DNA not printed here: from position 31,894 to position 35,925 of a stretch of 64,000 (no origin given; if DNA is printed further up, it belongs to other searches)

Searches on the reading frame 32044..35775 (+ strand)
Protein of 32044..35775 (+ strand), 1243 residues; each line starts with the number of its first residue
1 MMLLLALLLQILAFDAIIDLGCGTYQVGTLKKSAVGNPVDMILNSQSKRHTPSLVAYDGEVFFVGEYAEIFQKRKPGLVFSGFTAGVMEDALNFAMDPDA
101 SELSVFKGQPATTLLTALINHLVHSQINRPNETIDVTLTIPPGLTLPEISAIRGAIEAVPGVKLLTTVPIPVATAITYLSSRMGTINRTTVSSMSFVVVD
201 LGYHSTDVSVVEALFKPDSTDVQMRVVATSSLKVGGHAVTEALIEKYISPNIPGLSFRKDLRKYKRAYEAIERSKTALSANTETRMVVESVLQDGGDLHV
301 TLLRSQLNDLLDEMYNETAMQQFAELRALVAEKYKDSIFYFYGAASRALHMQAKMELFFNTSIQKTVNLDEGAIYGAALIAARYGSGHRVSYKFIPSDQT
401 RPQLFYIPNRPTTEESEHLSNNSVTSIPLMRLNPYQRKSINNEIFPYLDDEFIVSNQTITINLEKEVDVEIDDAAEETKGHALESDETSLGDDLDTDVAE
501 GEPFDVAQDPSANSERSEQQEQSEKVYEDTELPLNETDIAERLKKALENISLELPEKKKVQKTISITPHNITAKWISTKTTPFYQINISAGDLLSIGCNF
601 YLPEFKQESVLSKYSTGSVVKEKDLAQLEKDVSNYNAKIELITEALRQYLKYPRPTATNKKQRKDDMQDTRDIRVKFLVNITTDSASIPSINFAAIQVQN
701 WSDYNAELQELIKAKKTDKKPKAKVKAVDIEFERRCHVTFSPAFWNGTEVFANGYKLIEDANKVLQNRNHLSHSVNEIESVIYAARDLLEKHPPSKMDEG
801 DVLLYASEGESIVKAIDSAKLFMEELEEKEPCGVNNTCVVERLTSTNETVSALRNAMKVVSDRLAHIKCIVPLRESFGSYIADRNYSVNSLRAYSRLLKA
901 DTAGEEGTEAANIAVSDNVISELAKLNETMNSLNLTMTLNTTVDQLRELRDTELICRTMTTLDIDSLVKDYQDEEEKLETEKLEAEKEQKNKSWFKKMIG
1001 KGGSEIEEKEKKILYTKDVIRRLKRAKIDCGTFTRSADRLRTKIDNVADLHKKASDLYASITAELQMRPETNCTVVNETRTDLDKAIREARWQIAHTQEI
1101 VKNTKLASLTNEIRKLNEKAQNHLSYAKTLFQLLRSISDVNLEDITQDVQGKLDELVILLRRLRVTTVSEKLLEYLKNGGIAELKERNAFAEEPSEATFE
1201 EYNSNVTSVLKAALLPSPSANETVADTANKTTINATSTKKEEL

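Call 9: search_protein_families(library=pfam, proteins=[window:32044-35775:+], max_evalue=0.001)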
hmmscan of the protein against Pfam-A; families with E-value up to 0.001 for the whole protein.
window:32044-35775:+ (1243 aa): 1 family
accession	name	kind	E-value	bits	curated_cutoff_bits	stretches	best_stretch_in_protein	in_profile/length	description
PF00012.26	HSP70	-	3.4e-18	65.6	20.6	1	136-382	136-373/599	Hsp70 protein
